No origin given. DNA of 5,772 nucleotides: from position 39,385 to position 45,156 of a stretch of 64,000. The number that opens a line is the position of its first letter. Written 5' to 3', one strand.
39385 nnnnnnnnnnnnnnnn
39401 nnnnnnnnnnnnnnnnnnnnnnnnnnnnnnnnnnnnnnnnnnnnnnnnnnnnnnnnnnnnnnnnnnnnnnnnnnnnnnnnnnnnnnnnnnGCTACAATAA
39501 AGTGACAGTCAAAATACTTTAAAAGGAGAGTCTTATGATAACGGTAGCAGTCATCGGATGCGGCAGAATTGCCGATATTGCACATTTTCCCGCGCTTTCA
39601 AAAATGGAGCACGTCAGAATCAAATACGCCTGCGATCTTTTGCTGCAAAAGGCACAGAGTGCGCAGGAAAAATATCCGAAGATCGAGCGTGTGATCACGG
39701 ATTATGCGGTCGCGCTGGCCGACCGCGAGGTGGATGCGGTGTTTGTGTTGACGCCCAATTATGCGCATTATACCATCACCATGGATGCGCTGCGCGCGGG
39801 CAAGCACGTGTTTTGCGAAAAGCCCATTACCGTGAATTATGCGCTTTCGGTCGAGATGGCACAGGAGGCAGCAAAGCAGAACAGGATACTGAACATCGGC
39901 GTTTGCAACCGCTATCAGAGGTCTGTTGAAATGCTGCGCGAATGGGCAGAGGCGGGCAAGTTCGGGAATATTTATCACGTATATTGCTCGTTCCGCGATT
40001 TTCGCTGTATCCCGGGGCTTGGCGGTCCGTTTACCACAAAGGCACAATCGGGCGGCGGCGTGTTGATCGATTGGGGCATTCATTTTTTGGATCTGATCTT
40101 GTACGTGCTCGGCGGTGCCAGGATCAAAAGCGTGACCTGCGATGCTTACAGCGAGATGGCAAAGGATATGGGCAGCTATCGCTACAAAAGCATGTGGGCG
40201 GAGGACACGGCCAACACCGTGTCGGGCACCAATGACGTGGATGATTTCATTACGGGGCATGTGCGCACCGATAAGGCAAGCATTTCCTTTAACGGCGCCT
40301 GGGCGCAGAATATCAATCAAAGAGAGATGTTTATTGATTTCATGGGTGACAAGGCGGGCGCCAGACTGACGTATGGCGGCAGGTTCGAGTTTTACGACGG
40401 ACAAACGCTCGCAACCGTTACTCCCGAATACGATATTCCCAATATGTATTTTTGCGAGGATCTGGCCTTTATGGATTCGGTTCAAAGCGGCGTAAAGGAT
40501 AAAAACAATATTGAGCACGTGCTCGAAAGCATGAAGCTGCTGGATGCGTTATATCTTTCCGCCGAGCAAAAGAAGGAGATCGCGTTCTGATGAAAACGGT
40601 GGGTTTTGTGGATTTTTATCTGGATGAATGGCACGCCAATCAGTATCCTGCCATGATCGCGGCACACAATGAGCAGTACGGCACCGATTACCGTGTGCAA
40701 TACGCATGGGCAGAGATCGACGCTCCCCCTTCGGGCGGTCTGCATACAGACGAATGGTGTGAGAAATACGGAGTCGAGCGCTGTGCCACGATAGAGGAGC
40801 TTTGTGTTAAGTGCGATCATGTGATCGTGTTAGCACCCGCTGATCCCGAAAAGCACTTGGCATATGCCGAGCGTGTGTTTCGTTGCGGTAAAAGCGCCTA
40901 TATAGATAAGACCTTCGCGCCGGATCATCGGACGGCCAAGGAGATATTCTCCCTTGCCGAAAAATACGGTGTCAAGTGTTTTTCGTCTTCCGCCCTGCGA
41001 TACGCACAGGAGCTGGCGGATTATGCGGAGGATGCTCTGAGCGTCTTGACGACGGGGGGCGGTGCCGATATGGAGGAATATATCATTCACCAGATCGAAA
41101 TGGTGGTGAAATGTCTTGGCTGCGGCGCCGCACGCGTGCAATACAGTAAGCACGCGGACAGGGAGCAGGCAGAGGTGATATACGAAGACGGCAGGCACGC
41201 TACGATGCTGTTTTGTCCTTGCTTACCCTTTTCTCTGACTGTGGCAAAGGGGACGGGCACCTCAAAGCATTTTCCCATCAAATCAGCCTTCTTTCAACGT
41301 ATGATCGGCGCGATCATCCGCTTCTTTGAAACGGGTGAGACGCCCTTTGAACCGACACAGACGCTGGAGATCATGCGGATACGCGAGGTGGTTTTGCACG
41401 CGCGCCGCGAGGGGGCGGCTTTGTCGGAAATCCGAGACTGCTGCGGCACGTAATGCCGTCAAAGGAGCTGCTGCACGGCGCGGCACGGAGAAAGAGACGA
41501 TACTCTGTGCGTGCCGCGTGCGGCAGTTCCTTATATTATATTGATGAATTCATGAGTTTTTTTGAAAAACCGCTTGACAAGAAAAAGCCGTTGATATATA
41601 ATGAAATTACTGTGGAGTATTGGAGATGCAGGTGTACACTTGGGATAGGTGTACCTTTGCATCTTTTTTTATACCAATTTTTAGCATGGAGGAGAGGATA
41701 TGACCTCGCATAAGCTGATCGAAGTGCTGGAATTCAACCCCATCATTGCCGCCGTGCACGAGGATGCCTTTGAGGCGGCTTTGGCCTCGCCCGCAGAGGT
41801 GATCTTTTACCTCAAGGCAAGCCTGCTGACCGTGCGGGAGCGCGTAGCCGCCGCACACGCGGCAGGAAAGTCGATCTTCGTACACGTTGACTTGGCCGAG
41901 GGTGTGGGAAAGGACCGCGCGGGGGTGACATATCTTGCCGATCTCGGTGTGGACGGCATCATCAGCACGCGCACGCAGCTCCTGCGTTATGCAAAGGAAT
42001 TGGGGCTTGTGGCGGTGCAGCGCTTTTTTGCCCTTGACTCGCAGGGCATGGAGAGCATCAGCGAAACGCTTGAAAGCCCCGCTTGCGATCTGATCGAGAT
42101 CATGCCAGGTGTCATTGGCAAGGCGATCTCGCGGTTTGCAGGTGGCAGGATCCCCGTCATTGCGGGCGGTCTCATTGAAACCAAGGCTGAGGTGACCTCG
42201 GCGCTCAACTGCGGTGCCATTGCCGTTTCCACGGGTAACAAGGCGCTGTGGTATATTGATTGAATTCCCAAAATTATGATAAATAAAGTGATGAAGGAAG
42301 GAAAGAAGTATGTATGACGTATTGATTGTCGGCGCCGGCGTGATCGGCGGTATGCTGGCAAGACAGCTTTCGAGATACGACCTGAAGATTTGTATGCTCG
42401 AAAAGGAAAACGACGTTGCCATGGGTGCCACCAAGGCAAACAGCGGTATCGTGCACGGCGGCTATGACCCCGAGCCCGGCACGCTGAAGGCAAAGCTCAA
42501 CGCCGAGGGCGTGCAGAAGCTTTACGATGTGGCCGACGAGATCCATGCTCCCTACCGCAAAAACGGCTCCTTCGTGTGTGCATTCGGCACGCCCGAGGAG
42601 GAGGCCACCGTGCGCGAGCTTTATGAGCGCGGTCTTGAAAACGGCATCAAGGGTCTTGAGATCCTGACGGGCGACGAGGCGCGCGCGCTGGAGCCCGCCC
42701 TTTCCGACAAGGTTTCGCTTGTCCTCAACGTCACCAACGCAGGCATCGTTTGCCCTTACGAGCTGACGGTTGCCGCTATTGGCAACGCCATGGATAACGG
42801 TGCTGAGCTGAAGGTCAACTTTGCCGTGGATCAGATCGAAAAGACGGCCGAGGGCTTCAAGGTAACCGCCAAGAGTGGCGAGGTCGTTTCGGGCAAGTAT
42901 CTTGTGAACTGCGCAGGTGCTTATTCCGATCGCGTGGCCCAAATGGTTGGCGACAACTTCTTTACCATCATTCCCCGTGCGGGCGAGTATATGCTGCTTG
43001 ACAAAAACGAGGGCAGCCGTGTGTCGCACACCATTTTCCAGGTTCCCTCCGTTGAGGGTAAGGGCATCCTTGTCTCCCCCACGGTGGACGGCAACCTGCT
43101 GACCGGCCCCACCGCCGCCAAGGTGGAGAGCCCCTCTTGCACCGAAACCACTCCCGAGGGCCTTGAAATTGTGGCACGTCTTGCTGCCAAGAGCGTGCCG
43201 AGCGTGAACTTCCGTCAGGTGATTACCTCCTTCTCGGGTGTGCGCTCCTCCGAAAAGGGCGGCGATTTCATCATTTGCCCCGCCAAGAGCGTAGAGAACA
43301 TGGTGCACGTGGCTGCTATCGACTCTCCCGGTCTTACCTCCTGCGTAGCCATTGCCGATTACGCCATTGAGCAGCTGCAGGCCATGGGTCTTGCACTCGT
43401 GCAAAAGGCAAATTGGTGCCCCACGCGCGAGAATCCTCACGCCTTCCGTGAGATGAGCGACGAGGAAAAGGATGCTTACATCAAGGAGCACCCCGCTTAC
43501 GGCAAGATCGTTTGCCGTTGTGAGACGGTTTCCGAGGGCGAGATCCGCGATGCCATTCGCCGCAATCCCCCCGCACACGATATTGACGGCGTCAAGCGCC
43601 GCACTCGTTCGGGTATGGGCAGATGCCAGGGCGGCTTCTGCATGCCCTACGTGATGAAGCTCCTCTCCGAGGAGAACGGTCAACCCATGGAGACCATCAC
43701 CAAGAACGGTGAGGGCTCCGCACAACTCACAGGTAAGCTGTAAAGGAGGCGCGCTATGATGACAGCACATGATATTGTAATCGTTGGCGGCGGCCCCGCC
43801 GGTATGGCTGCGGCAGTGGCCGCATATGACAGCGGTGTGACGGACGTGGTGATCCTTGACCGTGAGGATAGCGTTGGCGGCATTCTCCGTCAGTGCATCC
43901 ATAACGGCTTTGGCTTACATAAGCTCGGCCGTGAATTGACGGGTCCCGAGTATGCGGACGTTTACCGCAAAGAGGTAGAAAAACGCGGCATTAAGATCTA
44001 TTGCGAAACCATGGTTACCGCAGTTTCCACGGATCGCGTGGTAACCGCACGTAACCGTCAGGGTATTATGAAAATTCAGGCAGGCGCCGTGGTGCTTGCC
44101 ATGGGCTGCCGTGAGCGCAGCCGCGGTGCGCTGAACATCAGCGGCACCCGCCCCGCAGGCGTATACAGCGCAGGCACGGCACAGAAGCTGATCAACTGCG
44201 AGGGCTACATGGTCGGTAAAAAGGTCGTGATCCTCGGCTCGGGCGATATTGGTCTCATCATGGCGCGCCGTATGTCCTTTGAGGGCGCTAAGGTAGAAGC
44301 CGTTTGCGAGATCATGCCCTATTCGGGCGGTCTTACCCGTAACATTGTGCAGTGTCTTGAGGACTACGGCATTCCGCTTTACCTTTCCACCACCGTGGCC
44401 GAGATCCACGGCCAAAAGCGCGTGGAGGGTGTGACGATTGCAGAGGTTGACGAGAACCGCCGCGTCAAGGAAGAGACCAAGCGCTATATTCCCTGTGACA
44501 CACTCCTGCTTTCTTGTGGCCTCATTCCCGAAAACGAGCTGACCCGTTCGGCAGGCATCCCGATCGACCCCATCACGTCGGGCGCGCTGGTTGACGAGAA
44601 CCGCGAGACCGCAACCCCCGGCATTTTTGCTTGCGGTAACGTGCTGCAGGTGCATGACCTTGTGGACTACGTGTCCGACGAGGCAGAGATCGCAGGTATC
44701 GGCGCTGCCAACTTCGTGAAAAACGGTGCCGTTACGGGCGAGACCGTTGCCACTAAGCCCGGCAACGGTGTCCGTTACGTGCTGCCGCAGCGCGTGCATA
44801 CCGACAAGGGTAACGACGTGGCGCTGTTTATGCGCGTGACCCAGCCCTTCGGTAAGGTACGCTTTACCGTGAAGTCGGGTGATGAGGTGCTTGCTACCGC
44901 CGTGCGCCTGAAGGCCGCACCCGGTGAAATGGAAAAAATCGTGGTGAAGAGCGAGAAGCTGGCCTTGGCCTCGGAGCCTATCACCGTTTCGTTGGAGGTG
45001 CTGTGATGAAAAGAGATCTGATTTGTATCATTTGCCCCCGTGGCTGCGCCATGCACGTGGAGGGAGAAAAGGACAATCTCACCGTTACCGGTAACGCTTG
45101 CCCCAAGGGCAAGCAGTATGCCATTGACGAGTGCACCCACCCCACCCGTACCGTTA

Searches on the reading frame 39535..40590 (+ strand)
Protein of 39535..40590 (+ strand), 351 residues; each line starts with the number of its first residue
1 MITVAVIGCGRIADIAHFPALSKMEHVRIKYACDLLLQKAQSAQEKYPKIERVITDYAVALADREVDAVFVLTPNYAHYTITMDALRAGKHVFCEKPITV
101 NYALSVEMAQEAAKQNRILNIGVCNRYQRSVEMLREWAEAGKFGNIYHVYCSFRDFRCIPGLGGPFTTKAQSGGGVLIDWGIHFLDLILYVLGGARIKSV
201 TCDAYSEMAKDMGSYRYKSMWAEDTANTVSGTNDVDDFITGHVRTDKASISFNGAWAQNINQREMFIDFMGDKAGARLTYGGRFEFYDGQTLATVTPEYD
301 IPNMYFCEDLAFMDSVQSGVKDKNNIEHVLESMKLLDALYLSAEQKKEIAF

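Call 26: search_protein_families(library=pfam, proteins=[window:39535-40590:+], max_evalue=0.00001)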
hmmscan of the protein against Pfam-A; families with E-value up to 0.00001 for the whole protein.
window:39535-40590:+ (351 aa): 3 families
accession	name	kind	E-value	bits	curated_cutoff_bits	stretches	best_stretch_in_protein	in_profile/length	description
PF01408.29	GFO_IDH_MocA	-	6.4e-23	82.1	24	1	2-122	1-119/120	Oxidoreductase family, NAD-binding Rossmann fold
PF22725.1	GFO_IDH_MocA_C3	-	1.6e-16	60.9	27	1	133-274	3-121/124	GFO/IDH/MocA C-terminal domain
PF02894.22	GFO_IDH_MocA_C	-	8.3e-12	45.8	22.9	1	139-349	5-216/218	Oxidoreductase family, C-terminal alpha/beta domain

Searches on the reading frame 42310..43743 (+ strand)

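Call 85: search_protein_families(library=pfam, proteins=[window:42310-43743:+], max_evalue=0.00001)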
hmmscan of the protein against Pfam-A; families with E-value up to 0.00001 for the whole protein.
window:42310-43743:+ (477 aa): 2 families
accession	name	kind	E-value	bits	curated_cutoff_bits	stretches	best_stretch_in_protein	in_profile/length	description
PF01266.30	DAO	-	1.3e-62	212.8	27.9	1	3-354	1-352/353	FAD dependent oxidoreductase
PF04324.20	Fer2_BFD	-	3.8e-15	56.4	26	1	400-454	1-50/50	BFD-like [2Fe-2S] binding domain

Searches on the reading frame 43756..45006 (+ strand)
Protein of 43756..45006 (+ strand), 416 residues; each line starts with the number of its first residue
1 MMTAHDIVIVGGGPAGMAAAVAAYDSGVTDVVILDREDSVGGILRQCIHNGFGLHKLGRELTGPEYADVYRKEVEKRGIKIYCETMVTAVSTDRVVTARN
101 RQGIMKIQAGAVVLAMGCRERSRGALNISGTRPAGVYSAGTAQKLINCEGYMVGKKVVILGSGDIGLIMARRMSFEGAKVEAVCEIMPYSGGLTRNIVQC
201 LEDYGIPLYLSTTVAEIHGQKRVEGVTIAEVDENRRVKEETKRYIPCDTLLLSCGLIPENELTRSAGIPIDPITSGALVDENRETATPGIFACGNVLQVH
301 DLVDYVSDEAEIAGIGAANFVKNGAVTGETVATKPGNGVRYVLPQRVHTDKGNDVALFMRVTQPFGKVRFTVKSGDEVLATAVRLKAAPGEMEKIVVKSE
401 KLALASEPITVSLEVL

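Call 85: search_protein_families(library=pfam, proteins=[window:43756-45006:+], max_evalue=0.00001)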
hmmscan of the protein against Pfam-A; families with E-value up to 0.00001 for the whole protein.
window:43756-45006:+ (416 aa): 8 families
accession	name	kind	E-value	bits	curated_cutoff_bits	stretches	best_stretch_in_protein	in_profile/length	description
PF07992.20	Pyr_redox_2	-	1.5e-30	107.1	26.1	1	5-300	1-281/291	Pyridine nucleotide-disulphide oxidoreductase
PF13738.12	Pyr_redox_3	-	8.7e-15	55.2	30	2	60-294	77-305/305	Pyridine nucleotide-disulphide oxidoreductase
PF00070.33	Pyr_redox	-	2.9e-11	44.2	22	0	156-229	1-80/82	Pyridine nucleotide-disulphide oxidoreductase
PF03486.20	HI0933_like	-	1.2e-09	38.4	50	0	6-41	2-36/244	HI0933-like protein Rossmann domain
PF00890.30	FAD_binding_2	-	6.3e-09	36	20.4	0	6-42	1-36/414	FAD binding domain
PF01266.30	DAO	-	2e-07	31.3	27.9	0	6-41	1-35/353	FAD dependent oxidoreductase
PF12831.13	FAD_oxidored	-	2.2e-07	31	27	1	6-44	1-38/416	FAD dependent oxidoreductase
PF13450.12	NAD_binding_8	-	5.6e-07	30.2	21.9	0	9-52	1-43/68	NAD(P)-binding Rossmann-like domain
